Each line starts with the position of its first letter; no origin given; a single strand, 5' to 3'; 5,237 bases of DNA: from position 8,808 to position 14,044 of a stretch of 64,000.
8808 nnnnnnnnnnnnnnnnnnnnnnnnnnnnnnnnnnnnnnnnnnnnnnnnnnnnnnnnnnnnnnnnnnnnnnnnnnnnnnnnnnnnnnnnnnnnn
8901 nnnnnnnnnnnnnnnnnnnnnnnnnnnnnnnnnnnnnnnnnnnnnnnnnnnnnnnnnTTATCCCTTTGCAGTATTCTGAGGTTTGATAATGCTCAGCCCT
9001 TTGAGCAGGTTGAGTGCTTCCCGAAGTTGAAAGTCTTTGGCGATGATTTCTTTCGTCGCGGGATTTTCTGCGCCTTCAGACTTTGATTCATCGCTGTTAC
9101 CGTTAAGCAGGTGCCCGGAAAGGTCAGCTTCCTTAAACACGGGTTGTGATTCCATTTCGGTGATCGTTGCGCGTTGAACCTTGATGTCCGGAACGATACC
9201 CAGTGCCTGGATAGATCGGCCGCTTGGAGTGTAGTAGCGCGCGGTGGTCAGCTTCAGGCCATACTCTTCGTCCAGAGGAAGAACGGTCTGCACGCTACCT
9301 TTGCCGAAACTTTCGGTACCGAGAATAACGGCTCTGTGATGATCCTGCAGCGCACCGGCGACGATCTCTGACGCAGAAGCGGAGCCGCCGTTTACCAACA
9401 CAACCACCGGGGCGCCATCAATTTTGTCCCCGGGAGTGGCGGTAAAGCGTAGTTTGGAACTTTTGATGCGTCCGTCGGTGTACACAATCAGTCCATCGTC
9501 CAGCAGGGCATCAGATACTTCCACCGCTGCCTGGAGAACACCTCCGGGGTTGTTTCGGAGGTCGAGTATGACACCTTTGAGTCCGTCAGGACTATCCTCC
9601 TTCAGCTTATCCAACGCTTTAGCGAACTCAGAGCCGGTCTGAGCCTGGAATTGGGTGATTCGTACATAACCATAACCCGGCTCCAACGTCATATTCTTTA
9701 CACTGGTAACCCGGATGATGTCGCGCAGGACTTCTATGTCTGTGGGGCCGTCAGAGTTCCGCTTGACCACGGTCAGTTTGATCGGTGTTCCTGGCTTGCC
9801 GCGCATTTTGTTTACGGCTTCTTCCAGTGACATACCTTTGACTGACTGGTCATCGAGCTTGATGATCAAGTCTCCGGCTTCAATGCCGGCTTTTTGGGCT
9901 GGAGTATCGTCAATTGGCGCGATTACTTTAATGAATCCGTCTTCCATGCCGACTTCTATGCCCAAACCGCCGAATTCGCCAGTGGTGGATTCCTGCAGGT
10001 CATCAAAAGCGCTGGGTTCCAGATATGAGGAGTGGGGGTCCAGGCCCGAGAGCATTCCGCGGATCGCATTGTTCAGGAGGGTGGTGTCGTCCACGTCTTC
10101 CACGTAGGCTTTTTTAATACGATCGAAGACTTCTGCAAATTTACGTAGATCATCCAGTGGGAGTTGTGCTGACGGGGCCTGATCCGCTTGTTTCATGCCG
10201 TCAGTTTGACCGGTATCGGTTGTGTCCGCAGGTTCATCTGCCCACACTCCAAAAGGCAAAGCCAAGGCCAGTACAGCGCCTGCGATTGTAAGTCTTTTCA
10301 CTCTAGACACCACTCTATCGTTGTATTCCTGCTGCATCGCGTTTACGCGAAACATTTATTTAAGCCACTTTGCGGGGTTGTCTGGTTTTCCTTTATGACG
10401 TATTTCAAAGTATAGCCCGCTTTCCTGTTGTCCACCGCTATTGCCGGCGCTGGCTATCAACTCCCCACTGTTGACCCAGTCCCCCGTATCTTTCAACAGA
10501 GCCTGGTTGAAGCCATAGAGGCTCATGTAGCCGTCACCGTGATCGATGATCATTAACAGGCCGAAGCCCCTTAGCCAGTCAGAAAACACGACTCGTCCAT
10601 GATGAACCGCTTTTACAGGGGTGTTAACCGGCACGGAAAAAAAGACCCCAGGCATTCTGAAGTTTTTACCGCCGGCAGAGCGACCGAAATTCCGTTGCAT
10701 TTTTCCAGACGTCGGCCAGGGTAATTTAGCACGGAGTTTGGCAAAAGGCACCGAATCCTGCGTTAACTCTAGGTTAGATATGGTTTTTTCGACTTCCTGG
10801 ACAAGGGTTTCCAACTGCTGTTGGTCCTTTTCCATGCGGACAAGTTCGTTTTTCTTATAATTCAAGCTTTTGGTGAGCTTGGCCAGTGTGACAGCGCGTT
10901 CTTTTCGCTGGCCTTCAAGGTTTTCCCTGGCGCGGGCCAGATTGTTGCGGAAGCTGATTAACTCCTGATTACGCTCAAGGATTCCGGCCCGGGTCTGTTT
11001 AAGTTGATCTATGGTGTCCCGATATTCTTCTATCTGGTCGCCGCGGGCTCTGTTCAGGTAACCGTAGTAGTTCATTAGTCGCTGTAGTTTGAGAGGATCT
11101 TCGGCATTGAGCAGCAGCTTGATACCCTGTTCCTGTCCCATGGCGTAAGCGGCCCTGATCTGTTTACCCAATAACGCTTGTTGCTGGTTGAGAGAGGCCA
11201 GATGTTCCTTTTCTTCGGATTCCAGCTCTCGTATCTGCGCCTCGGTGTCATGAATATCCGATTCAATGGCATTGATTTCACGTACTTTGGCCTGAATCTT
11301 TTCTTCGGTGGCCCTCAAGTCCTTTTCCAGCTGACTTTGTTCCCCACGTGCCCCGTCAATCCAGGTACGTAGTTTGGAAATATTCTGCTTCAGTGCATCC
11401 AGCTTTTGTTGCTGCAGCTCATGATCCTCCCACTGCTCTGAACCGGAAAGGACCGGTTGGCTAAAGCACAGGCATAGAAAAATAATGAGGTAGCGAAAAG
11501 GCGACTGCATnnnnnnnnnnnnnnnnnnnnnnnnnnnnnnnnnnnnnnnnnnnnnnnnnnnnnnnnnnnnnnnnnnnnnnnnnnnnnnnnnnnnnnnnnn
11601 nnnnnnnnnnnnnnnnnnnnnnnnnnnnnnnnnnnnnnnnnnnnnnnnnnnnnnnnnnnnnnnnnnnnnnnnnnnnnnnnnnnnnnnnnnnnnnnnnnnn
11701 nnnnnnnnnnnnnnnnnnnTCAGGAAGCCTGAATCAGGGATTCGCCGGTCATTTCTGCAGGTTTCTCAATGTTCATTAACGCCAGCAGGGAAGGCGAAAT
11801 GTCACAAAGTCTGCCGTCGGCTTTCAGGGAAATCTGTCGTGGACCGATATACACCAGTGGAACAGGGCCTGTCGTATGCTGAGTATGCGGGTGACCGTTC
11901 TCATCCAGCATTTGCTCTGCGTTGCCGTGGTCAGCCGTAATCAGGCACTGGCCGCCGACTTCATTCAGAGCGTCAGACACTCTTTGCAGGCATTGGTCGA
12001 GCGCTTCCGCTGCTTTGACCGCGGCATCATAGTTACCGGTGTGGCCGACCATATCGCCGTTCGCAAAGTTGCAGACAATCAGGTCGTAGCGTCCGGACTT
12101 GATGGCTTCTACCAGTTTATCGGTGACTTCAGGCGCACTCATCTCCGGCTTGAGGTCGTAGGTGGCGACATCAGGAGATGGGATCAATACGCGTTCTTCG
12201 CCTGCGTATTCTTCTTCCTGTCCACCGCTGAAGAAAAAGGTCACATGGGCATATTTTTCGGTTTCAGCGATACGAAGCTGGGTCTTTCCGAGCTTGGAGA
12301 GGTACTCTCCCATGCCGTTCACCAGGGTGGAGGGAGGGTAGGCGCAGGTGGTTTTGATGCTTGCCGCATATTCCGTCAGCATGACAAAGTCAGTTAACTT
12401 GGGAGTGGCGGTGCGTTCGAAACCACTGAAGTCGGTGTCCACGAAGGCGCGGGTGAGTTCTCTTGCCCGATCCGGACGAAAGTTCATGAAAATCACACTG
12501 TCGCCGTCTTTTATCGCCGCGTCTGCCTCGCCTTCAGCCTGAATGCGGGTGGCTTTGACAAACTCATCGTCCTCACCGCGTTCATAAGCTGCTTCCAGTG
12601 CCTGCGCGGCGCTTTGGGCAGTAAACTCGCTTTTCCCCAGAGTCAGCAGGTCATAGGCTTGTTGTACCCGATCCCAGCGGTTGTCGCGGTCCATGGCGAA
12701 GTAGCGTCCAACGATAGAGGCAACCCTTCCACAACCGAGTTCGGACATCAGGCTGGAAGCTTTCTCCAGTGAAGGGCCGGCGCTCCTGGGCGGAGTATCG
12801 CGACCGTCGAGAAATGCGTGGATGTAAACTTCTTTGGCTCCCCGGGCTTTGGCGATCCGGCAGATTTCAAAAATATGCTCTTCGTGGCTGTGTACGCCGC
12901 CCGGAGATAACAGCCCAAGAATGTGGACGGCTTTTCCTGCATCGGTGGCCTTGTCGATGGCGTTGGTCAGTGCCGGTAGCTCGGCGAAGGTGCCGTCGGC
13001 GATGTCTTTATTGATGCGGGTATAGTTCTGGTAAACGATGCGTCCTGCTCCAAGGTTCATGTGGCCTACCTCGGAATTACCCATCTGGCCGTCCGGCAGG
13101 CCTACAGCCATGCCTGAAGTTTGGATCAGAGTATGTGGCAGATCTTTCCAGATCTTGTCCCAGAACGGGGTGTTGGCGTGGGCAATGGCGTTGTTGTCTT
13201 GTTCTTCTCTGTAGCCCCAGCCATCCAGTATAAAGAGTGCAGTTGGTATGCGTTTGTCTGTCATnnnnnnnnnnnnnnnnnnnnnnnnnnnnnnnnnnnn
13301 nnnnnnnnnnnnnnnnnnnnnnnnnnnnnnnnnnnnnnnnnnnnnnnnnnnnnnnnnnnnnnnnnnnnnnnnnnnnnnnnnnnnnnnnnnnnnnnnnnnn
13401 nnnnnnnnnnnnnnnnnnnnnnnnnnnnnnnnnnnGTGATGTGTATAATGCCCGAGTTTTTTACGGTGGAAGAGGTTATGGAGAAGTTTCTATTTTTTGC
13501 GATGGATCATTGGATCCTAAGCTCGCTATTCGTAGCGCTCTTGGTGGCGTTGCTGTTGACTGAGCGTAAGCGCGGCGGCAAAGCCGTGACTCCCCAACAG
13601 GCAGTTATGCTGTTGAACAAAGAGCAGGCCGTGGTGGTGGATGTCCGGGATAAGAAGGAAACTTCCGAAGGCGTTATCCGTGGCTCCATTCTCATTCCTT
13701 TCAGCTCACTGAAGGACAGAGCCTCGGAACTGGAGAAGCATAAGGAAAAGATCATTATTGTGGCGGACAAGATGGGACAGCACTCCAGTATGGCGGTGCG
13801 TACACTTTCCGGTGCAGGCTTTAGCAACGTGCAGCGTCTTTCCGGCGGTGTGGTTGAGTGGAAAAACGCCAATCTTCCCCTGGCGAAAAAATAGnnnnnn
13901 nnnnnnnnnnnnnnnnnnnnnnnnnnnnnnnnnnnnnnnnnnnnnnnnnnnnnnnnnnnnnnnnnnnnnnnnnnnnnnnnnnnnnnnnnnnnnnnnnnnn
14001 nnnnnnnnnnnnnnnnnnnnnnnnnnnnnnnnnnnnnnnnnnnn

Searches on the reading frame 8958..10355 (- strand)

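Call 24: search_protein_families(library=pfam, proteins=[window:8958-10355:-], max_evalue=0.00001)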
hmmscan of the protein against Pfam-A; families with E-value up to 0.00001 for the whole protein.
window:8958-10355:- (465 aa): 5 families
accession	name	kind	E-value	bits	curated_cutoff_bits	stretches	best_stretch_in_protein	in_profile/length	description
PF03572.23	Peptidase_S41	-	2.5e-57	193.5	24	1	228-393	2-165/165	Peptidase family S41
PF22694.1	CtpB_N-like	-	4.9e-12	46.6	27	1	50-113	20-82/85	Activating protease CtpB N-terminal domain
PF00595.29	PDZ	-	2e-11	44.5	23.2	1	129-196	10-80/81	PDZ domain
PF13180.12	PDZ_2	-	2e-11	44.4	27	1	129-202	1-73/80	PDZ domain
PF17820.7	PDZ_6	-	4.6e-11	42.7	27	1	146-197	4-53/54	PDZ domain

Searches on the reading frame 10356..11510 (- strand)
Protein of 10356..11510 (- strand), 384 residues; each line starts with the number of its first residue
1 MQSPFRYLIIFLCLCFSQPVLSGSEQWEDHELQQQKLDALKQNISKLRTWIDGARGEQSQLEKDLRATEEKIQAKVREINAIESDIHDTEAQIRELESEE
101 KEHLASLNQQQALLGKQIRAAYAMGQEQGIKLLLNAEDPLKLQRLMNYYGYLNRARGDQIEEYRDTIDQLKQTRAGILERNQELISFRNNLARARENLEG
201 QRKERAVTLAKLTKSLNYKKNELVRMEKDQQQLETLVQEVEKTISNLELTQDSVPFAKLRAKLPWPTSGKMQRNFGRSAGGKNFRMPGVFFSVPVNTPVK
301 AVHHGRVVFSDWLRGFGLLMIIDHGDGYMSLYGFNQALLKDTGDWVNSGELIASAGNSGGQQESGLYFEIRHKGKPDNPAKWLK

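Call 25: search_protein_families(library=pfam, proteins=[window:10356-11510:-], max_evalue=0.00001)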
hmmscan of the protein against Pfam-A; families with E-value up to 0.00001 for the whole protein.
window:10356-11510:- (384 aa): 1 family
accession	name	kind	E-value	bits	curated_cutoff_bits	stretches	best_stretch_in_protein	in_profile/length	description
PF01551.29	Peptidase_M23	-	3e-24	85.5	28.7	1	287-379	4-96/96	Peptidase family M23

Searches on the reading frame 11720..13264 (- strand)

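Call 25: search_protein_families(library=pfam, proteins=[window:11720-13264:-], max_evalue=0.00001)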
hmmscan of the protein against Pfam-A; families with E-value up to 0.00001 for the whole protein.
window:11720-13264:- (514 aa): 2 families
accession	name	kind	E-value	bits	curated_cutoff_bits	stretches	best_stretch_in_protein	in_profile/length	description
PF01676.23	Metalloenzyme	-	6.3e-85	285.1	24.3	1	8-501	3-252/252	Metalloenzyme superfamily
PF06415.18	iPGM_N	-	3.7e-84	282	27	1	84-300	1-216/217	BPG-independent PGAM N-terminus (iPGM_N)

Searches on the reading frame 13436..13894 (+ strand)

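Call 25: search_protein_families(library=pfam, proteins=[window:13436-13894:+], max_evalue=0.00001)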
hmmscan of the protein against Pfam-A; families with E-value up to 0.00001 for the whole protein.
window:13436-13894:+ (152 aa): 1 family
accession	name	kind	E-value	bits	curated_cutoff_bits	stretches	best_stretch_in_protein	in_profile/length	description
PF00581.25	Rhodanese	-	5.9e-15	56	22.2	1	52-145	1-102/102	Rhodanese-like domain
